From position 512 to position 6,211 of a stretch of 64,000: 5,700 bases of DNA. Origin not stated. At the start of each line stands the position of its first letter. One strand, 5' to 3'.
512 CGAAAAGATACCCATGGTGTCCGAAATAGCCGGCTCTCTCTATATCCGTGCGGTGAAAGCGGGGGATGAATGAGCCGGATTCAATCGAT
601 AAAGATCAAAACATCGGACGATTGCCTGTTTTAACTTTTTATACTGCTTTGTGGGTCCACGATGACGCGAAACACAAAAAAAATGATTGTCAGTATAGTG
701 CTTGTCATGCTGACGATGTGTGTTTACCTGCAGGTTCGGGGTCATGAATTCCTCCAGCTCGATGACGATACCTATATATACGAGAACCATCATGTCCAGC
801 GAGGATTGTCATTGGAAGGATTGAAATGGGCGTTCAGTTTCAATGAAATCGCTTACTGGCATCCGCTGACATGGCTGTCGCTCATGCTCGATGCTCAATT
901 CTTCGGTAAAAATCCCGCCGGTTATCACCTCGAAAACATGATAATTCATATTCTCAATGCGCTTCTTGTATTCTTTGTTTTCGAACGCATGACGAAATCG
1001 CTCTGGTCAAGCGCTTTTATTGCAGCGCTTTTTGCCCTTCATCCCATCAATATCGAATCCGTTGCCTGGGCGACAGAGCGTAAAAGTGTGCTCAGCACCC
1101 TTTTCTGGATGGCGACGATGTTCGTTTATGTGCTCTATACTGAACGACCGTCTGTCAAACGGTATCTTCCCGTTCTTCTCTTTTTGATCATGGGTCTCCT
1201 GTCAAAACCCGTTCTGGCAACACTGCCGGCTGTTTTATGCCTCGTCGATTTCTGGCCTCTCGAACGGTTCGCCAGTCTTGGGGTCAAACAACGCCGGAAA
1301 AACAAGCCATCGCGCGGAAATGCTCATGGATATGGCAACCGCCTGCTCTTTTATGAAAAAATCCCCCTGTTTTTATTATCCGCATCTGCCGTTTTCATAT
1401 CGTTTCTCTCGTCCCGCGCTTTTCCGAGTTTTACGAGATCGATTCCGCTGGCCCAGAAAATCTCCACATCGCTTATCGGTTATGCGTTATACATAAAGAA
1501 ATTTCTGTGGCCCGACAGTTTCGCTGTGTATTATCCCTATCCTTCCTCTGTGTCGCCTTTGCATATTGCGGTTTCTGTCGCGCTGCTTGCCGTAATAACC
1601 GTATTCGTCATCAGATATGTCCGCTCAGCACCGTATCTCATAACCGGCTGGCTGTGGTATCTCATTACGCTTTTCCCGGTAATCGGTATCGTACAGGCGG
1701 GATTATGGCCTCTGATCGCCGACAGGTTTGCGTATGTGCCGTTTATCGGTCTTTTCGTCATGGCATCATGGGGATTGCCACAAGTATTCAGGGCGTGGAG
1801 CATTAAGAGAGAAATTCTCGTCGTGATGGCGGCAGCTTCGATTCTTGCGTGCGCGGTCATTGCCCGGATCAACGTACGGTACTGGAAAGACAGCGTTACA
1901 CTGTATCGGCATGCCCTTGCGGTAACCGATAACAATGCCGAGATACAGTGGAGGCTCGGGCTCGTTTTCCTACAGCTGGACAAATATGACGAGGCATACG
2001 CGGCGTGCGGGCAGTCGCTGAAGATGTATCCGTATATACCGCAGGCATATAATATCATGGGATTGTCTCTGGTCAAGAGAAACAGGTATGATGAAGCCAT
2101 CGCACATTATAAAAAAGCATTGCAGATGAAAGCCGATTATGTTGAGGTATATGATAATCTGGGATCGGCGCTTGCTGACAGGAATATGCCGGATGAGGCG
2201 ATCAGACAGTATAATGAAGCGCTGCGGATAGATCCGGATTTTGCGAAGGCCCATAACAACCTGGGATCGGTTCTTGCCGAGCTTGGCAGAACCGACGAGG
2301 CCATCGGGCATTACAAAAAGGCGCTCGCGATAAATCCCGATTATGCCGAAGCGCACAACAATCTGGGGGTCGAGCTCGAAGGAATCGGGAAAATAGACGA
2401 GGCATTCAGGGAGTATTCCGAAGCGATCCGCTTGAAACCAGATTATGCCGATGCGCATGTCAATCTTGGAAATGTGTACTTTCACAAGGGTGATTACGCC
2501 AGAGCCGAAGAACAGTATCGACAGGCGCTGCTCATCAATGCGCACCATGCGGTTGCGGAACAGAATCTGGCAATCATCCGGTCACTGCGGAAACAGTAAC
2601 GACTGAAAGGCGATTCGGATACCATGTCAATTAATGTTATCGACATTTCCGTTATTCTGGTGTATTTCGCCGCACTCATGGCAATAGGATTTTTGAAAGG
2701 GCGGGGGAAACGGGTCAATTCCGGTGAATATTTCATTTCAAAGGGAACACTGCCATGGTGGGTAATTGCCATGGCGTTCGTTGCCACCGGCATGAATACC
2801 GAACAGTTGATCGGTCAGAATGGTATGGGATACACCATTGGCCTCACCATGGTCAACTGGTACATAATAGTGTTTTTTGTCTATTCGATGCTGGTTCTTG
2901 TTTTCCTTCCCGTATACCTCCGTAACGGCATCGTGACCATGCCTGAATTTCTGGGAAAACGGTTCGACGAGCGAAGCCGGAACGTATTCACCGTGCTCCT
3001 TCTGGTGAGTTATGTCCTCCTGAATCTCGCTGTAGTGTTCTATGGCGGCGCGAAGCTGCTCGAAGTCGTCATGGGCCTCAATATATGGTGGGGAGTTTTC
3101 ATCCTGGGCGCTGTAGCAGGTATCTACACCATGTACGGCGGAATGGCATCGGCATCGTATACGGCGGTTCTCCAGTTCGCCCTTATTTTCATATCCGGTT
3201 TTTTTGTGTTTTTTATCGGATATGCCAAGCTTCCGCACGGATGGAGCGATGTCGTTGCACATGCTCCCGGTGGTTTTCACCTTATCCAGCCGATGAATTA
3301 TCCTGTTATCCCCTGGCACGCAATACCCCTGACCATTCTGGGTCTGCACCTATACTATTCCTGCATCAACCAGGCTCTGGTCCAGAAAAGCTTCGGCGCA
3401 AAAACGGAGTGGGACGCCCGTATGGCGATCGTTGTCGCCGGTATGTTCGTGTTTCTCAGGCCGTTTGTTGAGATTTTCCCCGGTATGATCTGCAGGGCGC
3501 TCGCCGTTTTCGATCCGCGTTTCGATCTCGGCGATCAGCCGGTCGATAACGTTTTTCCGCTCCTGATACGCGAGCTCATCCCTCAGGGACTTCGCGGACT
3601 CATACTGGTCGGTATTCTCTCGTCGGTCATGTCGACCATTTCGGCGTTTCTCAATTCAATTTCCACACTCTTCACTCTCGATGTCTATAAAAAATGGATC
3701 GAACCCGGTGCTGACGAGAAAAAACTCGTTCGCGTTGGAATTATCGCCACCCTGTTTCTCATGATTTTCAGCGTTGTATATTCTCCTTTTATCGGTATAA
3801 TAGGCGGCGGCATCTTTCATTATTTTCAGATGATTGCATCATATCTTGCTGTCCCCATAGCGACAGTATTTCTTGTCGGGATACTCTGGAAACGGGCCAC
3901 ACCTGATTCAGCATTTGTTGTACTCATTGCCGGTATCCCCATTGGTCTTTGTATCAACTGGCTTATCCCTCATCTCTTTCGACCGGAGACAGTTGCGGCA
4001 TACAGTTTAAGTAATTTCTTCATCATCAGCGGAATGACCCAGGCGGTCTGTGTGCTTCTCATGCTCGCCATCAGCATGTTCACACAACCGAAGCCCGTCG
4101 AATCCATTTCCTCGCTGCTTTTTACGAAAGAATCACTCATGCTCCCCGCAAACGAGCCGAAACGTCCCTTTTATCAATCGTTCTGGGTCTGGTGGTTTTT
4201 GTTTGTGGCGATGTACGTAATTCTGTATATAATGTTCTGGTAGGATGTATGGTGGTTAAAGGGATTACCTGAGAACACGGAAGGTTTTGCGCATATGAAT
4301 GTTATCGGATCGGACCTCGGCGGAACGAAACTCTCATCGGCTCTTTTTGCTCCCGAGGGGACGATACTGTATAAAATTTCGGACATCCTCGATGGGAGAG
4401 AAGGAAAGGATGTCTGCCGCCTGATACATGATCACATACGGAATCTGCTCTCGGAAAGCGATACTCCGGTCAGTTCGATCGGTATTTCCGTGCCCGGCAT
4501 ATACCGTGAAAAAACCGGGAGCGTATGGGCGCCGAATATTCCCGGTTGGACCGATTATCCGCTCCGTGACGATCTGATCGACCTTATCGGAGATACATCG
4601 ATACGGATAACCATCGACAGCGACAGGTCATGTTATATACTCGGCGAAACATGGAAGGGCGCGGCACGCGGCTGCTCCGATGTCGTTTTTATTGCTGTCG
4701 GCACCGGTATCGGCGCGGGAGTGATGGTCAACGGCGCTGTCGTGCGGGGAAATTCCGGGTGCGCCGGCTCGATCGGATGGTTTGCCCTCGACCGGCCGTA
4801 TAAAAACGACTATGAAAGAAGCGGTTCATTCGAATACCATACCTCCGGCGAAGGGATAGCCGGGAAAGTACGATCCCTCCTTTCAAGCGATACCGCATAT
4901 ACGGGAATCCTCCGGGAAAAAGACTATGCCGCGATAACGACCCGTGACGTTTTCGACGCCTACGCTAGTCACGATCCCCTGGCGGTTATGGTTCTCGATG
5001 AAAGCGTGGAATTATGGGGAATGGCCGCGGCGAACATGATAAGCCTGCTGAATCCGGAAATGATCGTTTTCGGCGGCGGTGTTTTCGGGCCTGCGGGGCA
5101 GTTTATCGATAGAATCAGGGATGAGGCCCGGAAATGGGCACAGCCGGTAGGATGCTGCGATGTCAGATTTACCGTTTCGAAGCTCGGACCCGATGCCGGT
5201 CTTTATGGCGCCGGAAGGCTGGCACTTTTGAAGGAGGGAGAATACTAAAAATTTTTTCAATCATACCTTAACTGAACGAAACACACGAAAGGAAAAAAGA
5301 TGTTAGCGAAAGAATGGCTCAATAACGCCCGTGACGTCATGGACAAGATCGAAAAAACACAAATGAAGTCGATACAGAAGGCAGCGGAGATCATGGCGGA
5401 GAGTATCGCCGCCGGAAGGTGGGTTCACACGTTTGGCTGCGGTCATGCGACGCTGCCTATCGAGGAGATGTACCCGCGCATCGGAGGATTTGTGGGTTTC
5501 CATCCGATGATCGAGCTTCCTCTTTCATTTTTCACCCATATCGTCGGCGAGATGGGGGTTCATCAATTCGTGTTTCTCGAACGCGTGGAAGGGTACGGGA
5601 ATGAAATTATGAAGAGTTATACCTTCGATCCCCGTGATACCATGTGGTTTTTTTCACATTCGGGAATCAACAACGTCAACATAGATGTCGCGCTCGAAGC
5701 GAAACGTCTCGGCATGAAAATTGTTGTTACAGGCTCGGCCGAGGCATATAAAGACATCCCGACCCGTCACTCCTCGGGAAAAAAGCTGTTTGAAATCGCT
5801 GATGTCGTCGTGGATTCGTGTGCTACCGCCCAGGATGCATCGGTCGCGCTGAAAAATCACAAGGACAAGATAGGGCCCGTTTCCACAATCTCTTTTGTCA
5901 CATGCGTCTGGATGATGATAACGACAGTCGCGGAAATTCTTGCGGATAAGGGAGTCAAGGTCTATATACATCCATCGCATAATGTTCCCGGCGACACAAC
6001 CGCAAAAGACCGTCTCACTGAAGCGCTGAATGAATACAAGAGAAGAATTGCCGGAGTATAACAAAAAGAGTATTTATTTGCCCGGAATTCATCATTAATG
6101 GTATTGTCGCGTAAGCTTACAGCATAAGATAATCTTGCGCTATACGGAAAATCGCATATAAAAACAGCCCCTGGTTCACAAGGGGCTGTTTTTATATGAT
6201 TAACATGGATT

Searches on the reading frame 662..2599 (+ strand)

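Call 27: search_protein_families(library=pfam, proteins=[window:662-2599:+], max_evalue=0.00001)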
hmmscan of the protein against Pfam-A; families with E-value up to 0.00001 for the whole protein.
window:662-2599:+ (645 aa): 19 families
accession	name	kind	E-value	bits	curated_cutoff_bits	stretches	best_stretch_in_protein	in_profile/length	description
PF13414.12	TPR_11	-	1.3e-48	162.8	26.8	4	535-570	1-36/42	TPR repeat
PF00515.34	TPR_1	-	1.2e-44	148.8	27.8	3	528-561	1-34/34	Tetratricopeptide repeat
PF07719.23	TPR_2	-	3.3e-43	142.6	27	2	528-561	1-34/34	Tetratricopeptide repeat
PF13181.12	TPR_8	-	6.8e-33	110.4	25.7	0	528-561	1-34/34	Tetratricopeptide repeat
PF13431.12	TPR_17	-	5.8e-30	101.5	24.4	1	517-548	2-33/34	Tetratricopeptide repeat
PF13432.12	TPR_16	-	2.1e-29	102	32.7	3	500-561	3-64/65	Tetratricopeptide repeat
PF13424.12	TPR_12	-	8.6e-29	100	30.1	3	527-592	2-75/77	Tetratricopeptide repeat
PF14559.12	TPR_19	-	3e-23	82.3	25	2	576-628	5-57/68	Tetratricopeptide repeat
PF13428.12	TPR_14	-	1.4e-21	75.3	23.5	0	531-569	4-42/44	Tetratricopeptide repeat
PF13176.12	TPR_7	-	1.7e-16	59.3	27.9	0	530-560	1-31/36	Tetratricopeptide repeat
PF13374.12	TPR_10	-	9.8e-16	57.6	27.5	0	601-625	7-31/42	Tetratricopeptide repeat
PF13174.12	TPR_6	-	1.6e-10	41.3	26.3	0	429-457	3-31/33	Tetratricopeptide repeat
PF24575.1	TPR_Slam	-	2.2e-09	38.1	35.2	0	576-618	61-103/104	Surface lipoprotein assembly modifier, N-terminal TPR repeats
PF12895.13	ANAPC3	-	2.3e-09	37.8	27.2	0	408-486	5-82/82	Anaphase-promoting complex, cyclosome, subunit 3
PF07721.20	TPR_4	-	5.6e-08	33.1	27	0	598-621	3-26/26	Tetratricopeptide repeat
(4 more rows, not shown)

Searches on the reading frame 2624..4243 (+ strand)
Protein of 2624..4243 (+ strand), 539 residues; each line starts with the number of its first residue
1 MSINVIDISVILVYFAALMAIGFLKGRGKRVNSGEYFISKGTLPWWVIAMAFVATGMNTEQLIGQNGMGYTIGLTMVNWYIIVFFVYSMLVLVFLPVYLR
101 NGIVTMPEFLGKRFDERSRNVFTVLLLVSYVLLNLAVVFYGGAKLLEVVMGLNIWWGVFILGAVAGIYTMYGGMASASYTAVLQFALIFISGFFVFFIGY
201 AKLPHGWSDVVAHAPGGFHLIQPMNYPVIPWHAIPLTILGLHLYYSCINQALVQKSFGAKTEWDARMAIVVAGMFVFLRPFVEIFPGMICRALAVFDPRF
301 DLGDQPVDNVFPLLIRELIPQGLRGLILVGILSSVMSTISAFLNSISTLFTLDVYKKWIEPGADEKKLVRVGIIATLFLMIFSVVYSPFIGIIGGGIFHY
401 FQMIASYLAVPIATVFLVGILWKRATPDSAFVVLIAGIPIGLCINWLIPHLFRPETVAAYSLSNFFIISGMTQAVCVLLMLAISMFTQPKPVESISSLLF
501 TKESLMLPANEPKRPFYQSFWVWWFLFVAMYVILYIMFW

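Call 27: search_protein_families(library=pfam, proteins=[window:2624-4243:+], max_evalue=0.00001)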
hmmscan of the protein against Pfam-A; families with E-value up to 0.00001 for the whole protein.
window:2624-4243:+ (539 aa): 1 family
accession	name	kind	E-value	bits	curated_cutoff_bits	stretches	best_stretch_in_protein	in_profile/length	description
PF00474.23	SSF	-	3.2e-61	207.9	22.8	1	36-437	1-406/406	Sodium:solute symporter family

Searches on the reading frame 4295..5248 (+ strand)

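Call 27: search_protein_families(library=pfam, proteins=[window:4295-5248:+], max_evalue=0.00001)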
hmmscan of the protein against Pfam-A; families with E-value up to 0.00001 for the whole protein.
window:4295-5248:+ (317 aa): 1 family
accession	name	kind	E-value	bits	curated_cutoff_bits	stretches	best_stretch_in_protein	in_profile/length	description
PF00480.26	ROK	-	2.6e-41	142.5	22.9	1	4-310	2-291/294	ROK family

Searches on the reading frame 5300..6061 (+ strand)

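Call 8: search_protein_families(library=pfam, proteins=[window:5300-6061:+])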
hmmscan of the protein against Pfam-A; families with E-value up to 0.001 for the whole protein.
window:5300-6061:+ (253 aa): 1 family
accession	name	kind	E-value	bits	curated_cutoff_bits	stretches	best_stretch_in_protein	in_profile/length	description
PF13580.11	SIS_2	-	5.3e-42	143.5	27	1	5-143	1-135/138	SIS domain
